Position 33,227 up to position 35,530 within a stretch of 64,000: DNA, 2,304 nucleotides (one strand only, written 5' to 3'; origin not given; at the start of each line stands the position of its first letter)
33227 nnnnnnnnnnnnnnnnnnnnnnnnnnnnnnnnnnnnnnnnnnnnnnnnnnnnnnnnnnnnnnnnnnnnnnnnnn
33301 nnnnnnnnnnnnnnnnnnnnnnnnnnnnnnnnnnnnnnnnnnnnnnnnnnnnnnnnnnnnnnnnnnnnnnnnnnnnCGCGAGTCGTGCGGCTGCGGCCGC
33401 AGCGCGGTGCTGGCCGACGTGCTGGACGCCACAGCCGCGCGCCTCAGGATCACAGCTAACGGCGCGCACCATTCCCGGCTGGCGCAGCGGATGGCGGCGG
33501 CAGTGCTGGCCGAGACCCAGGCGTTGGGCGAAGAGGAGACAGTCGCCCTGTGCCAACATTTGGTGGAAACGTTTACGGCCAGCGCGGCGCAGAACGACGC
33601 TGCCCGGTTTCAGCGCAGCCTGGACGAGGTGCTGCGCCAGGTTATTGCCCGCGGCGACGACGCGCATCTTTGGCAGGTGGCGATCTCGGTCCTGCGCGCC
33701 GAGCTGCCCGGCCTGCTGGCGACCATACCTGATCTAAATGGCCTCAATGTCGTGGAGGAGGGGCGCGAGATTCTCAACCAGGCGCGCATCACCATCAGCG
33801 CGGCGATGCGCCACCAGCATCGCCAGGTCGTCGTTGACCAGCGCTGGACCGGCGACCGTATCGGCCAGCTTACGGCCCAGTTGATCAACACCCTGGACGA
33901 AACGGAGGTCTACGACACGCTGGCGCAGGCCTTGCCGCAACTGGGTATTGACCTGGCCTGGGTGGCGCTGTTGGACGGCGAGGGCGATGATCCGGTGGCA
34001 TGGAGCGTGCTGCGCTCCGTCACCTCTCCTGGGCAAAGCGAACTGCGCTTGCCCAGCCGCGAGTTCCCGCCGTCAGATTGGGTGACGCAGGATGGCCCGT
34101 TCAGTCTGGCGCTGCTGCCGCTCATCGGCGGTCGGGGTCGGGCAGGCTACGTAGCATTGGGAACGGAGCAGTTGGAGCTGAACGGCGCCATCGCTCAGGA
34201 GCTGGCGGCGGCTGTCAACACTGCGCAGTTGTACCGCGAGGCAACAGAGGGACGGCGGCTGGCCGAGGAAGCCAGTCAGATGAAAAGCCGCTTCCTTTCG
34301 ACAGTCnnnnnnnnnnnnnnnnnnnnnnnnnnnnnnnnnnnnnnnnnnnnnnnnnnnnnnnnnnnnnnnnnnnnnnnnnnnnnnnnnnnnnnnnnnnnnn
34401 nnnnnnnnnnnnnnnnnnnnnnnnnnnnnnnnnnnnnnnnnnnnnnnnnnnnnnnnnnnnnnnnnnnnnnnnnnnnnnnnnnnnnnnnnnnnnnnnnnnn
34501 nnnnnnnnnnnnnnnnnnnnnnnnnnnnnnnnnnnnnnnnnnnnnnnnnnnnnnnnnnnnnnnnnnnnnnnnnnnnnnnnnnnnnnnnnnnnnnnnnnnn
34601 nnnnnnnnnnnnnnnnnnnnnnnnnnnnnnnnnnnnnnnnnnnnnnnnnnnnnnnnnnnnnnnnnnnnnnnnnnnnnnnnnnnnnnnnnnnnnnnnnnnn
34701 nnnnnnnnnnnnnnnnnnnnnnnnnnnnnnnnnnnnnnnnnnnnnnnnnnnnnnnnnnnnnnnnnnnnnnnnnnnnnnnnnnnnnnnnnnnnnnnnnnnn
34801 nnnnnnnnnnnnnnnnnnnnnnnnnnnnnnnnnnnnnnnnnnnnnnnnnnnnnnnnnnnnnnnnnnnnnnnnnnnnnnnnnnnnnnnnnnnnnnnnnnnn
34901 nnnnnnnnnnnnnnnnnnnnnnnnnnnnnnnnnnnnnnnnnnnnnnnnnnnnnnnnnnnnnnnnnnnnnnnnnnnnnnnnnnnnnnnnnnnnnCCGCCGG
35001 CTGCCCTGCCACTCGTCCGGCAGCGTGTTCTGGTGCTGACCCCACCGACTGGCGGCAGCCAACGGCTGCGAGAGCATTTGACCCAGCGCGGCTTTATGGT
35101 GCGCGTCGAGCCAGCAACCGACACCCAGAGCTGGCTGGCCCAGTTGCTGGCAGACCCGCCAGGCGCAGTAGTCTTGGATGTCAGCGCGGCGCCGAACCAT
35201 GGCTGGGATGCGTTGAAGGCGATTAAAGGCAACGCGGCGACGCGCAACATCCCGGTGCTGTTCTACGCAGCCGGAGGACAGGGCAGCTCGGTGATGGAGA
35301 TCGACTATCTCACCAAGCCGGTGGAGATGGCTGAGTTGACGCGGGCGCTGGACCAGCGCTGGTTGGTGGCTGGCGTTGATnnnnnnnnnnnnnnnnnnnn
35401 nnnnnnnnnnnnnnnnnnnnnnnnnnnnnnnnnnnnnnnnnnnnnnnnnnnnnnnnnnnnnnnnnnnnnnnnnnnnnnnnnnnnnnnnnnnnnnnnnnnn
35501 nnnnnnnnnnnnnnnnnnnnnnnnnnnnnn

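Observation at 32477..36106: Single-polypeptide cytoplasmic 'hybrid two-component system' sensing through a LacI-type sugar-binding domain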

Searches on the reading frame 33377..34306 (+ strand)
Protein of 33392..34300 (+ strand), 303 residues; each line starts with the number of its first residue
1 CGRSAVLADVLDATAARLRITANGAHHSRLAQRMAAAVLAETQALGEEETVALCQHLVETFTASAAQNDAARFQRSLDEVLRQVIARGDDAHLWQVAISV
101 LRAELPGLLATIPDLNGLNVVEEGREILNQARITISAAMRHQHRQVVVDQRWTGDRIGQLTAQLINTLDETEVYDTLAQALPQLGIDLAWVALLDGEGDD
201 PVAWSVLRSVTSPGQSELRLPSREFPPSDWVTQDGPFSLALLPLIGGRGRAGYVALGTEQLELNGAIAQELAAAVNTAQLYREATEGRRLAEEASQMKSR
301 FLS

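Call 17: search_solved_structures(query=window:33392-34300:+, max_evalue=10)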
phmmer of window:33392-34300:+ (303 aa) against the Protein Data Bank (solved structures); distinct sequences matched with E-value up to 10: 6.
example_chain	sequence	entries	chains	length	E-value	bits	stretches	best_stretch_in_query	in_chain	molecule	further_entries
4qyw_A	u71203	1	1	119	0.41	13.1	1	100-144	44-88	Chemotaxis protein CheY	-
8q52_A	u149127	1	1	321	1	11.8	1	22-144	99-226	Leucine-specific-binding protein,Chemotaxis protein CheY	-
6c40_B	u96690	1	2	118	1.1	11.7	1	100-144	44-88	Chemotaxis protein CheY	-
1u0s_Y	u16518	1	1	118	1.6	11.1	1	101-144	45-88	Chemotaxis protein cheY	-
1tmy_A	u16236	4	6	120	1.7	11.1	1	101-144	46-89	CHEY PROTEIN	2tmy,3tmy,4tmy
4iga_A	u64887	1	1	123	1.8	11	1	101-144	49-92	Chemotaxis protein CheY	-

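Call 43: predict_structure(alignment_id=A2)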
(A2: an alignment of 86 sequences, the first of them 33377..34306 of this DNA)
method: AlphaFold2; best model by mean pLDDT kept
length: 310 residues; sequences in the alignment: 86
mean_pLDDT: 89.1   pTM: 0.72
mean pLDDT of the five models: 89.1, 88.4, 87.6, 87.5, 87.4
residues with pLDDT >= 90: 232; 70-90: 45; 50-70: 24; < 50: 9
segments of 3 or more residues with pLDDT < 50: 1-3, 24-27
pLDDT, mean of each block of 10 residues (from residue 1): 48 59 53 94 91 96 96 96 97 94 97 87 89 98 96 93 95 94 96 94 94 94 95 84 88 81 92 91 90 95 94
secondary structure, 60 per line:
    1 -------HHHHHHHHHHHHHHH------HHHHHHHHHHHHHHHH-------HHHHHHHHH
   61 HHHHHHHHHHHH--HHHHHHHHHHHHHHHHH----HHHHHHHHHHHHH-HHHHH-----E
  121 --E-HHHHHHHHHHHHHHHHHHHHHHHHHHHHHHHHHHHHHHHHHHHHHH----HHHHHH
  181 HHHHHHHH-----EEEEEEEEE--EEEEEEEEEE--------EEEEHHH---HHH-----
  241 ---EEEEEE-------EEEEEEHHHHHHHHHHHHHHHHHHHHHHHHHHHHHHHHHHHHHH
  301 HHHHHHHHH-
elements in order: H8-22 H29-44 H52-72 H75-91 H96-108 H110-114 H125-170 H175-188 E194-202 E205-214 E223-226 E244-249 E257-262 H263-309

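Call 48: fold_search(model_id=the predicted structure, library=pdb)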
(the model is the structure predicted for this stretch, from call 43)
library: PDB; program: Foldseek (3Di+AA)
matches with E <= 10: 418; with E <= 0.001: 0
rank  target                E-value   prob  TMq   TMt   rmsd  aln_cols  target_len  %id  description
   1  3mf0_A                3.0e-03  1.00  0.35  0.30   6.7       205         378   12  Crystal structure of PDE5A GAF domain (89-518) (released 2010-09-22)
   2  3lfv_A                3.1e-03  1.00  0.37  0.30   6.2       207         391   12  crystal structure of unliganded PDE5A GAF domain (released 2010-09-22)
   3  6ob8_B                3.8e-03  1.00  0.34  0.34   8.9       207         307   17  Crystal structure of a dual sensor histidine kinase in green light illuminated state (released 2019-09-18)
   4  3lfv_B                6.0e-03  1.00  0.37  0.31   6.5       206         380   13  crystal structure of unliganded PDE5A GAF domain (released 2010-09-22)
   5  6oap_B                8.1e-03  1.00  0.32  0.33   6.9       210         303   16  Crystal structure of a dual sensor histidine kinase in the green-light absorbing Pg state (released 2019-09-18)
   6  3jpu_C                2.7e-02  0.99  0.23  0.39   9.6       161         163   16  LasR-TP4 complex (released 2009-10-13)
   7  3ci6_A                3.7e-02  1.00  0.29  0.50   5.8       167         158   11  Crystal structure of the GAF domain from Acinetobacter phosphoenolpyruvate-protein phosphotransferase (released 2008-05-13)
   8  6ob8_A                3.7e-02  1.00  0.34  0.35   5.6       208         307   14  Crystal structure of a dual sensor histidine kinase in green light illuminated state (released 2019-09-18)
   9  3ci6_B                5.2e-02  1.00  0.29  0.49   6.3       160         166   12  Crystal structure of the GAF domain from Acinetobacter phosphoenolpyruvate-protein phosphotransferase (released 2008-05-13)
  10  3jpu_D                5.5e-02  0.98  0.23  0.40   9.4       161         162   17  LasR-TP4 complex (released 2009-10-13)
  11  3trc                  6.4e-02  0.99  0.27  0.45   6.8       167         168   16  Structure of the GAF domain from a phosphoenolpyruvate-protein phosphotransferase (ptsP) from Coxiella burnetii (released 2011-09-28)
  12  2uv0_H                6.4e-02  0.94  0.21  0.34   8.2       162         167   14  Structure of the P. aeruginosa LasR ligand-binding domain bound to its autoinducer (released 2007-03-27)
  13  6d6c_F                6.7e-02  0.92  0.20  0.33  10.0       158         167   16  The structure of ligand binding domain of LasR in complex with TP-1 homolog, compound 12 (released 2018-08-08)
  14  8u63_A                7.8e-02  1.00  0.32  0.21   7.7       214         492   14  Cryo-EM structure of PsBphP in Pfr state, Dimer of Dimers PSM only (released 2024-08-21)
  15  4g3v_A                7.8e-02  0.99  0.29  0.47   5.7       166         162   11  Crystal structure of A. Aeolicus nlh2 gaf domain in an inactive state (released 2013-05-29)
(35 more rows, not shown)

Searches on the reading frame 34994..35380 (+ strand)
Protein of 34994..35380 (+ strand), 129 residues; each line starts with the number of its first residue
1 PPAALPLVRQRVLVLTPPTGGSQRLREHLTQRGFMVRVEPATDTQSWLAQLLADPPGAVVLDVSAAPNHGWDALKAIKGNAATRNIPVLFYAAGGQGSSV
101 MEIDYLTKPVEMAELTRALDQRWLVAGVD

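Call 54: search_solved_structures(query=window:34994-35380:+, max_evalue=1, show_alignments=2)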
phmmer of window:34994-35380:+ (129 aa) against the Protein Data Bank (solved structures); distinct sequences matched with E-value up to 1: 104 (the best 60 are shown).
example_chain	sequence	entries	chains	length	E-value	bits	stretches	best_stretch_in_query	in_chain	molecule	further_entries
3c3m_A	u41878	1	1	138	1.8e-07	34.7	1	42-119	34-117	Response regulator receiver protein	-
9g85_A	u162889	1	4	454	7.5e-07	32.7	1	11-113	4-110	Response regulator PleD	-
2wb4_A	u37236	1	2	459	7.8e-07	32.6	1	11-113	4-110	DIGUANYLATE CYCLASE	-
9g86_A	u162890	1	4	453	8.6e-07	32.5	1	13-113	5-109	Response regulator PleD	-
1w25_A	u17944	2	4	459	9e-07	32.4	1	13-113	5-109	STALKED-CELL DIFFERENTIATION CONTROLLING PROTEIN | RESPONSE REGULATOR PLED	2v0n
2gkg_A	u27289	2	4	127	0.00041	23.8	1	10-115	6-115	response regulator homolog | Response regulator FrzS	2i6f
2nt4_A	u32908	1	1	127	0.00044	23.7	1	10-115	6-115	Response regulator homolog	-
3nnn_A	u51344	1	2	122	0.00046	23.6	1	11-116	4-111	DNA BINDING RESPONSE REGULATOR D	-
3t6k_A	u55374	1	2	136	0.00086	22.8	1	29-116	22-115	Response regulator receiver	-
1zes_A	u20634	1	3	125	0.0012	22.3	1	22-117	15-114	Phosphate regulon transcriptional regulatory protein phoB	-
1b00_A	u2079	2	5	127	0.0012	22.3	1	23-117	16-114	PHOSPHATE REGULON TRANSCRIPTIONAL REGULATORY PROTEIN PHOB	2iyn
2nt3_A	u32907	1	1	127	0.0018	21.8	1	10-91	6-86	Response regulator homolog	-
1kgs_A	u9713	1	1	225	0.0023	21.4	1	11-116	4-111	DNA BINDING RESPONSE REGULATOR D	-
9ckx_A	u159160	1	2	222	0.0024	21.4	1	10-115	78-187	Ubiquitin-domain-containing protein,Response regulator FrzS,Vesicle-associated membrane pr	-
8oyp_A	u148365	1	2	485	0.0024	21.3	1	9-116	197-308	Ubiquitin carboxyl-terminal hydrolase 11,Response regulator FrzS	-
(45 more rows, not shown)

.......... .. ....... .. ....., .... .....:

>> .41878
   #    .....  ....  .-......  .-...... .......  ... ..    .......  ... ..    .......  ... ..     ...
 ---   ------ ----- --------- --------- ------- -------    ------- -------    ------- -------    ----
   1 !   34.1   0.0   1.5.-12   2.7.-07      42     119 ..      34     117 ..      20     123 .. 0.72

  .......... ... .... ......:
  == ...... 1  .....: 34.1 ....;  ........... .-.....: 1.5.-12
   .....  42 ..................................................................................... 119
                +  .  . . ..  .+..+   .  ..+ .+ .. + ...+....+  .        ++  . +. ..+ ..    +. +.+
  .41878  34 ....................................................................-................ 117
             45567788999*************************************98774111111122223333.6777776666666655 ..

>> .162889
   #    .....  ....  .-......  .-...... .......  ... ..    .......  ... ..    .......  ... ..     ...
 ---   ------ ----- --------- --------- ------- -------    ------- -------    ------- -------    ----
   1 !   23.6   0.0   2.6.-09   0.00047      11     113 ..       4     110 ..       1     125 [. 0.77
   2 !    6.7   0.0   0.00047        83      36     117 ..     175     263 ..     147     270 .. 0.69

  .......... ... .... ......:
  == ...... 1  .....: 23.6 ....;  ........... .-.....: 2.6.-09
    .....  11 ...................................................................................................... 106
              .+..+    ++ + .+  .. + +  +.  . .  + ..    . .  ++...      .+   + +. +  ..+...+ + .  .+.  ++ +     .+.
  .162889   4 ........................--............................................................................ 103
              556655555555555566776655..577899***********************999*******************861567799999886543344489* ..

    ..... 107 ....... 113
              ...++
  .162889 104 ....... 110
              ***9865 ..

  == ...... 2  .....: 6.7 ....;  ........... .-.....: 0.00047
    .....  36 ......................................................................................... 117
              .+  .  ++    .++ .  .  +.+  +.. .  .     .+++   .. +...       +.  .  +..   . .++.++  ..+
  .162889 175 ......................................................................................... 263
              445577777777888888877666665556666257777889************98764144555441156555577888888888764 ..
